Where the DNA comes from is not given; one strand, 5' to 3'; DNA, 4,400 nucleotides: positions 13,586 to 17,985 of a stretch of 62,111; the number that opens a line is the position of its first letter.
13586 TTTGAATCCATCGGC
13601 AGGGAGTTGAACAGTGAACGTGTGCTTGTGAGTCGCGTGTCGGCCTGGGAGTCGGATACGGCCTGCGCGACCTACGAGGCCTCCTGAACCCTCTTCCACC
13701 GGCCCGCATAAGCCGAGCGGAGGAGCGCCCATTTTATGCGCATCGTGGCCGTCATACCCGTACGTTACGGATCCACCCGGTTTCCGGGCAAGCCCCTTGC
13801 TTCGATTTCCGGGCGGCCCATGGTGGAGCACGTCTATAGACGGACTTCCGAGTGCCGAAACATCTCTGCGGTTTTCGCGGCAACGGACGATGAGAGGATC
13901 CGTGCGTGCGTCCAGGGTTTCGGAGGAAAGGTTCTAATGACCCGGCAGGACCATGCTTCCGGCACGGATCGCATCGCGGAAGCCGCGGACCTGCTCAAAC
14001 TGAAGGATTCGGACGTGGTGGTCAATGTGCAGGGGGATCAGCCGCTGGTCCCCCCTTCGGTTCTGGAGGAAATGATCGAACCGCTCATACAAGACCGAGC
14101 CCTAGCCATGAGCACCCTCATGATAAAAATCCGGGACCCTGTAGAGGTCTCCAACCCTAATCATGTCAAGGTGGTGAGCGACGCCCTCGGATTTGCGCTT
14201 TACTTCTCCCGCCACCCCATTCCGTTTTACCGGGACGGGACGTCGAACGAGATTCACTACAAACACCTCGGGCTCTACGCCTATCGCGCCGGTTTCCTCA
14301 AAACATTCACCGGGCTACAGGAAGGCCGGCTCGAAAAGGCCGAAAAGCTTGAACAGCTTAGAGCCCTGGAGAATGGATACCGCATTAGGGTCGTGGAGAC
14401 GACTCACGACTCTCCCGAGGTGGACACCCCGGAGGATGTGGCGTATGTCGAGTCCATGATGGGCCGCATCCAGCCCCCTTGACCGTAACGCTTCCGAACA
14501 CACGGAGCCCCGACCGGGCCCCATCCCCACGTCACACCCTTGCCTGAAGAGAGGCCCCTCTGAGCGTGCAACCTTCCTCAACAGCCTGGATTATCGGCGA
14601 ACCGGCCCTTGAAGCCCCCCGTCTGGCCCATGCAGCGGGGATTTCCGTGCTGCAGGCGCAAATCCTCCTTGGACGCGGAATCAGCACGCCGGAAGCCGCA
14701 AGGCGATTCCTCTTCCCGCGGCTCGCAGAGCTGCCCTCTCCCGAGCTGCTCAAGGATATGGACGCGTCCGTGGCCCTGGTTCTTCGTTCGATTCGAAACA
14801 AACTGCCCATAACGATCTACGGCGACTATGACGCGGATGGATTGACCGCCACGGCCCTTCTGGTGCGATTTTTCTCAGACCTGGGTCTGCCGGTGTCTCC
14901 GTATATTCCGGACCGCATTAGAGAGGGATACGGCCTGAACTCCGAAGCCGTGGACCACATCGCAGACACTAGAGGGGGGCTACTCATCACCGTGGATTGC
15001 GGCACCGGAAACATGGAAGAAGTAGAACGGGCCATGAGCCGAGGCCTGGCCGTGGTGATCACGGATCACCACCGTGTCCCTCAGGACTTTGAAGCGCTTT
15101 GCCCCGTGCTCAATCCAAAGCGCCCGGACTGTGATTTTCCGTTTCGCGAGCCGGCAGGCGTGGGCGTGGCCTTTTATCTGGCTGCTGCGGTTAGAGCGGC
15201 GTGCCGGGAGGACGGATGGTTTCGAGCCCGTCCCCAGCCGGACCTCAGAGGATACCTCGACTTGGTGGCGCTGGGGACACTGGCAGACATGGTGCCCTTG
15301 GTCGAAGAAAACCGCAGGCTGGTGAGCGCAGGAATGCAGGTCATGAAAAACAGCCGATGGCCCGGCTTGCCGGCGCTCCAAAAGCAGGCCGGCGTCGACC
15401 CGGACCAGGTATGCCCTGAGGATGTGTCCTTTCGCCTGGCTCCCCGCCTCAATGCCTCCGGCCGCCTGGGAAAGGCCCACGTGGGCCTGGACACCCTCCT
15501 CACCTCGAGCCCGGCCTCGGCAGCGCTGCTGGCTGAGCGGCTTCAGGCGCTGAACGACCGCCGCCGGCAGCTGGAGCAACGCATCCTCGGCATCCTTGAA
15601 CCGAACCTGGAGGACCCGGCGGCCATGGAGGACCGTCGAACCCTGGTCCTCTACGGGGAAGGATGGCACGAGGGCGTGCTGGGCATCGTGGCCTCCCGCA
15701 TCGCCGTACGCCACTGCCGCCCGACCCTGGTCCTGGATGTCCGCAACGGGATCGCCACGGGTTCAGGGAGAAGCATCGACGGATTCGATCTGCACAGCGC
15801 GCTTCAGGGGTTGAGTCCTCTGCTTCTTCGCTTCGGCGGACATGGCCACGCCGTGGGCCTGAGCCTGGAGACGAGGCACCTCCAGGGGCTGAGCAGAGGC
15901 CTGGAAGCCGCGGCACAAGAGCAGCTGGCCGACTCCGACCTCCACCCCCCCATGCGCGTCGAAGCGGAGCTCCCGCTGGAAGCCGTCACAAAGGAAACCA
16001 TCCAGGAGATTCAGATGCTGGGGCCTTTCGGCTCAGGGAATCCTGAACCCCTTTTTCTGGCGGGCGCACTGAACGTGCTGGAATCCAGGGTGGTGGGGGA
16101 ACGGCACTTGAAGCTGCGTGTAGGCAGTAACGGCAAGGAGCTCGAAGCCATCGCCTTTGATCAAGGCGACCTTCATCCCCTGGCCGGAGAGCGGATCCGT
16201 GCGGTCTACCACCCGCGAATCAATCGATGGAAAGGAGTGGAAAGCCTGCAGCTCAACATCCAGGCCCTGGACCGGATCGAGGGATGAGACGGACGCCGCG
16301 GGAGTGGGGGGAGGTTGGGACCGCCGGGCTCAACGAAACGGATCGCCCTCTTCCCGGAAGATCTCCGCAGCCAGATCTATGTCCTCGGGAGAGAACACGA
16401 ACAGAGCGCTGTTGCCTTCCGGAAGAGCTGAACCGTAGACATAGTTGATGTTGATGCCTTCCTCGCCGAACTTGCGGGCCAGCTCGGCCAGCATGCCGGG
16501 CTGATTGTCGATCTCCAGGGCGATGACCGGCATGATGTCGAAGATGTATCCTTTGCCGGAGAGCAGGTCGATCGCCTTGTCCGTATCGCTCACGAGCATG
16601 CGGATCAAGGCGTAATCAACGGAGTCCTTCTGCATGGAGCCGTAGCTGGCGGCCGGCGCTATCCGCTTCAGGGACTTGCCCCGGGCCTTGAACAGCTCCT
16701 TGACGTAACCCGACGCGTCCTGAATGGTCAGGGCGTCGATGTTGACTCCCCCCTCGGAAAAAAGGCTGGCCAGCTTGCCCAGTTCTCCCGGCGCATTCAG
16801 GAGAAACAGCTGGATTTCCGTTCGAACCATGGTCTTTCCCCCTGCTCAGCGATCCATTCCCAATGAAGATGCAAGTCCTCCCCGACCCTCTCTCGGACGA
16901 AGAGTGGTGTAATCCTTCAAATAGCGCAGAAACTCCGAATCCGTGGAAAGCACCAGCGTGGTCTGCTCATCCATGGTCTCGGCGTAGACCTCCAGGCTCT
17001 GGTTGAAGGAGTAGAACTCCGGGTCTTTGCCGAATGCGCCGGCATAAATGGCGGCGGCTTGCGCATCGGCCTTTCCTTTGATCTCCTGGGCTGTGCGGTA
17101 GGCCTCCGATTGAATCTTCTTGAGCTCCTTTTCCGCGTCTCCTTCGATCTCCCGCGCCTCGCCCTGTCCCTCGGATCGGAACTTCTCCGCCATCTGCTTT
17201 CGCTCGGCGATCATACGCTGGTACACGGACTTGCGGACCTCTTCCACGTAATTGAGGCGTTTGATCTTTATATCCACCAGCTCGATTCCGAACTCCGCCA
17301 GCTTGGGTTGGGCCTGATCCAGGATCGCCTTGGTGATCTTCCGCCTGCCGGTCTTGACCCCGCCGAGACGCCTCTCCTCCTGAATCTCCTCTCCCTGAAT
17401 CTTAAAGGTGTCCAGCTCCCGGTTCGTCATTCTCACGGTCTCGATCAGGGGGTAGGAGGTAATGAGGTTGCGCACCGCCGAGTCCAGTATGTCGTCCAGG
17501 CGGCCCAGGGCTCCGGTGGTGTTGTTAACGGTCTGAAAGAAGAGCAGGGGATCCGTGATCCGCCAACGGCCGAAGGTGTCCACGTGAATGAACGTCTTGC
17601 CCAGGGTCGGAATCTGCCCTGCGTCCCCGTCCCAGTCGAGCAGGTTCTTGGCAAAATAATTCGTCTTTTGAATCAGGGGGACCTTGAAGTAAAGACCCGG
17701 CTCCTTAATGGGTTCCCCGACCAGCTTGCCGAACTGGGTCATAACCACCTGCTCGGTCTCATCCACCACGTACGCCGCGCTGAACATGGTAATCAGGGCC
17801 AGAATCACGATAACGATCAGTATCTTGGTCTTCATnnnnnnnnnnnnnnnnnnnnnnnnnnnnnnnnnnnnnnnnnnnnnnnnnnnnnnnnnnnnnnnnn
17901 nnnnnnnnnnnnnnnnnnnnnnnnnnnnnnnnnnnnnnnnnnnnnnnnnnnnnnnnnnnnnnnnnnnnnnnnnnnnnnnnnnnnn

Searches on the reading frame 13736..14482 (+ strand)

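Call 61: search_protein_families(library=pfam, proteins=[window:13736-14482:+], max_evalue=0.00001)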
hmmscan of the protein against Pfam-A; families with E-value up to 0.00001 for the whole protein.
window:13736-14482:+ (248 aa): 2 families
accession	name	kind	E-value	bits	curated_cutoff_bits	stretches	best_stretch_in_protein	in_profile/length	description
PF02348.25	CTP_transf_3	-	3.1e-59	200.8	22.6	1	4-217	1-217/217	Cytidylyltransferase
PF12804.13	NTP_transf_3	-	5.6e-10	40.1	27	1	18-122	15-116/160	MobA-like NTP transferase domain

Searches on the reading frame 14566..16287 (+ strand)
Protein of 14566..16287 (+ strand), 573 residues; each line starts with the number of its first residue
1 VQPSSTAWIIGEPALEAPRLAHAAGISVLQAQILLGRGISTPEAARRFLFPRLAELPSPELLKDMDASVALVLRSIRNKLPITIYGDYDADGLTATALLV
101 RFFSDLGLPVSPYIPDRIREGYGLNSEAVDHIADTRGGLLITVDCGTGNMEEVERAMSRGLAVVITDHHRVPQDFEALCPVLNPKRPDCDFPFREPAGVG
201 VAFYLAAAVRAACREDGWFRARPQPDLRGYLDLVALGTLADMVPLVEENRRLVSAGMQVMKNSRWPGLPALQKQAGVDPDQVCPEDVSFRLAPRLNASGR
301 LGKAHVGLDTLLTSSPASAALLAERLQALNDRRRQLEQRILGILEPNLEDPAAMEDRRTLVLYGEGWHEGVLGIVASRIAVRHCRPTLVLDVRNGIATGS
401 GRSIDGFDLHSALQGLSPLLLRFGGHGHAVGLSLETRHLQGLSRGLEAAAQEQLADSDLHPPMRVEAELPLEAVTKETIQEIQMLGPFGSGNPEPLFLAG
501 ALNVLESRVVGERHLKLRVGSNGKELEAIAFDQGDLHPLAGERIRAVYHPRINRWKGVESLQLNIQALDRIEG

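Call 61: search_protein_families(library=pfam, proteins=[window:14566-16287:+], max_evalue=0.00001)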
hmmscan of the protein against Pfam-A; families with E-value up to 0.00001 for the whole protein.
window:14566-16287:+ (573 aa): 3 families
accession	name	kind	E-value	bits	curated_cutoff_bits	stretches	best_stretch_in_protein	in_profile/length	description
PF17768.7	RecJ_OB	-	2.5e-29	101.9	27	1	466-566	2-106/107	RecJ OB domain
PF01368.27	DHH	-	1.7e-24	86.9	28.1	1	82-238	2-125/125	DHH family, N-terminal domain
PF02272.25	DHHA1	-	1.5e-07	32.3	25.9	1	360-447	5-97/102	DHHA1 domain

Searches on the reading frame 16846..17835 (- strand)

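Call 61: search_protein_families(library=pfam, proteins=[window:16846-17835:-], max_evalue=0.00001)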
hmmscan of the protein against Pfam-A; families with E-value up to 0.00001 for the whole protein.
window:16846-17835:- (329 aa): 1 family
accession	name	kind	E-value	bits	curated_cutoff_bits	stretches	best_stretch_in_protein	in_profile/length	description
PF01145.31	Band_7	-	2.1e-26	93.5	23.6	1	23-224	2-175/176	SPFH domain / Band 7 family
